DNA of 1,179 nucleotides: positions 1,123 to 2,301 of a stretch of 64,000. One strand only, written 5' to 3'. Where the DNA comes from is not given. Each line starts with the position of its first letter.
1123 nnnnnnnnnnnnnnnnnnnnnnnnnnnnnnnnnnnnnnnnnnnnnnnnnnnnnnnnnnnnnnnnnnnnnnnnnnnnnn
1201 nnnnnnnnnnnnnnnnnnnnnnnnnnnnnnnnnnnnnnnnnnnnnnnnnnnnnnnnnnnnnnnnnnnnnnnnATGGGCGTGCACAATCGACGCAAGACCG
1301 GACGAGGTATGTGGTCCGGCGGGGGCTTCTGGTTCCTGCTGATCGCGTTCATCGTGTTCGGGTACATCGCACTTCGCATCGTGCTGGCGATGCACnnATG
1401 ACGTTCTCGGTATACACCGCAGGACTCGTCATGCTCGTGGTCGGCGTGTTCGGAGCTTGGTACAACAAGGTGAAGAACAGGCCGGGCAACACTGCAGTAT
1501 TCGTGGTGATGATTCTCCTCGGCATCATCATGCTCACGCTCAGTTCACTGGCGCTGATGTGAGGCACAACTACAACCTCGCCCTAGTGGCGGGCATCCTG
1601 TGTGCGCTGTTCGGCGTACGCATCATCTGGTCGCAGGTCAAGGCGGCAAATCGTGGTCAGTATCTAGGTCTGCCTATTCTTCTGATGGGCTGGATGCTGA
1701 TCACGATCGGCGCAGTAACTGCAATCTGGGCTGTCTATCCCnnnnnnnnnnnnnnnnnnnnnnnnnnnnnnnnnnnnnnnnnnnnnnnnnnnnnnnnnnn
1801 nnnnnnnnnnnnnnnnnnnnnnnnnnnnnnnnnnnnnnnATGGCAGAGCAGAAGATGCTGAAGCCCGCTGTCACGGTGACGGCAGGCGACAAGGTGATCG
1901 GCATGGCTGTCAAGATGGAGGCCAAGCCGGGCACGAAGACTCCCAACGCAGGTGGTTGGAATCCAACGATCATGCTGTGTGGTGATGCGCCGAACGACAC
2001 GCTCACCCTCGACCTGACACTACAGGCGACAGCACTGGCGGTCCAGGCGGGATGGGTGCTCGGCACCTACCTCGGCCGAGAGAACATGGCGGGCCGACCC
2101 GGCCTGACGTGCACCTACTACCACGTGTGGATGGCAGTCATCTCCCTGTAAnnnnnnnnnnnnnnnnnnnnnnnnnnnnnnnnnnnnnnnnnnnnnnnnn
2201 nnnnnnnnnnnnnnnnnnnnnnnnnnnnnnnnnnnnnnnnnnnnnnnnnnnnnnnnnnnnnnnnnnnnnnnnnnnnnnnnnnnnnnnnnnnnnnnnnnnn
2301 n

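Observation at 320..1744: Array of nine tandem membrane micro-ORFs (28-88 aa) as the first early genes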

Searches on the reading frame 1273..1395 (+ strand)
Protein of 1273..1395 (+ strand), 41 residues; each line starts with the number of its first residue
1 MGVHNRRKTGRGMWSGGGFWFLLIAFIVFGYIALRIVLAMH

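Call 26: search_protein_families(library=phrogs, proteins=[window:1273-1395:+], max_evalue=1)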
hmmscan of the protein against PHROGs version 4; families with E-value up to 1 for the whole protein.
window:1273-1395:+ (41 aa): 0 families

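Call 27: search_protein_families(library=pfam, proteins=[window:1273-1395:+], max_evalue=1)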
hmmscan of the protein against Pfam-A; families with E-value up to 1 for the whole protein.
window:1273-1395:+ (41 aa): 0 families

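Call 89: find_homologous_proteins(query=window:1273-1395:+, max_evalue=0.1)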
Query window:1273-1395:+ (41 aa): 1 proteins with E <= 0.1 among 1 candidates.
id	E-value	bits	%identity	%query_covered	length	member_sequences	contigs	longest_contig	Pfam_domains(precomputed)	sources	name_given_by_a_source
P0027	1.3e-19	85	100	100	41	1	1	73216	-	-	-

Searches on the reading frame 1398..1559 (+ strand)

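Call 26: search_protein_families(library=phrogs, proteins=[window:1398-1559:+], max_evalue=1)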
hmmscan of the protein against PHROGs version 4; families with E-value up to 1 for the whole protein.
window:1398-1559:+ (54 aa): 1 family
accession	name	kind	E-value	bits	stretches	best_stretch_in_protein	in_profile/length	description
phrog_24425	-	unknown function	0.028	15.5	1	2-25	17-39/49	-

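Call 27: search_protein_families(library=pfam, proteins=[window:1398-1559:+], max_evalue=1)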
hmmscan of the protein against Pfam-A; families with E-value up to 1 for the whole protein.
window:1398-1559:+ (54 aa): 5 families
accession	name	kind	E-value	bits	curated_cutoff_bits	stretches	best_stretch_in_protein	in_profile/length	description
PF03729.18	DUF308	-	0.012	16.3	25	1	2-48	22-67/73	Short repeat of unknown function (DUF308)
PF18169.6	SLATT_6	-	0.028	14.4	27.1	1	9-50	39-76/176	SMODS and SLOG-associating 2TM effector domain 6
PF13273.12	DUF4064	-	0.029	15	32.1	1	7-46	65-100/102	Protein of unknown function (DUF4064)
PF20535.3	DUF6750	-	0.034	14.5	27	1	8-49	70-110/128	Family of unknown function (DUF6750)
PF00335.26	Tetraspanin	-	0.2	11.7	32.1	1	7-50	52-95/225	Tetraspanin family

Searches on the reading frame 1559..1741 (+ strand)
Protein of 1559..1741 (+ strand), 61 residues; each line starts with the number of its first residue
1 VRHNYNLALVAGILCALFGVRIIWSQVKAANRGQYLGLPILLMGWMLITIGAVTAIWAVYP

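Call 26: search_protein_families(library=phrogs, proteins=[window:1559-1741:+], max_evalue=1)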
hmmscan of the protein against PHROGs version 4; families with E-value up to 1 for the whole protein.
window:1559-1741:+ (61 aa): 2 families
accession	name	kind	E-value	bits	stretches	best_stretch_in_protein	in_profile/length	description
phrog_2359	-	lysis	0.092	13.5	1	6-46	40-81/110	holin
phrog_8447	-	unknown function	0.24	12.4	0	46-59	22-35/44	-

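Call 27: search_protein_families(library=pfam, proteins=[window:1559-1741:+], max_evalue=1)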
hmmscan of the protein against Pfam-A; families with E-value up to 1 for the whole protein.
window:1559-1741:+ (61 aa): 2 families
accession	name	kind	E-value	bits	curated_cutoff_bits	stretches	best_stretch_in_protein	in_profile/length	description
PF24365.1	DUF7521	-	0.015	16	27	1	10-55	3-48/82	Family of unknown function (DUF7521)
PF11384.13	DUF3188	-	0.065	13.3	24.6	1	14-54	5-43/50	Protein of unknown function (DUF3188)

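Call 88: find_homologous_proteins(query=window:1559-1741:+, max_evalue=0.1)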
Query window:1559-1741:+ (61 aa): 1 proteins with E <= 0.1 among 1 candidates.
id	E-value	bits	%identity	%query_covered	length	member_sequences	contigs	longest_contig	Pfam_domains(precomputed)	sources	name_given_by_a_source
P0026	3.6e-32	126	98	100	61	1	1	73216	-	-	-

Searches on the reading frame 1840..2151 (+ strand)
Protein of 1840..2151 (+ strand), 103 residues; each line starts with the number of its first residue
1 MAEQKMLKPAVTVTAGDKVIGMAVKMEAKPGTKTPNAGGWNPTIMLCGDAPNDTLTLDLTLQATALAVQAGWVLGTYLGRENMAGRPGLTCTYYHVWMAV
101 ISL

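Call 12: find_related_loci(query=window:1840-2151:+, collection=viral_contigs, flank=6000)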
Query window:1840-2151:+ (103 aa) in viral_contigs; peptide patterns used: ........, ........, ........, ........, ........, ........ (x = any residue, [..] = any of these).
13 stretches matched a pattern, but none encodes a relative of the query by tblastn (E <= 1e-3).

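Call 26: search_protein_families(library=phrogs, proteins=[window:1840-2148:+], max_evalue=1)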
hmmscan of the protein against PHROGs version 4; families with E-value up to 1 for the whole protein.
window:1840-2148:+ (103 aa): 0 families

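Call 27: search_protein_families(library=pfam, proteins=[window:1840-2148:+], max_evalue=1)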
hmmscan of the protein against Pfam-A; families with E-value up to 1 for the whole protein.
window:1840-2148:+ (103 aa): 0 families
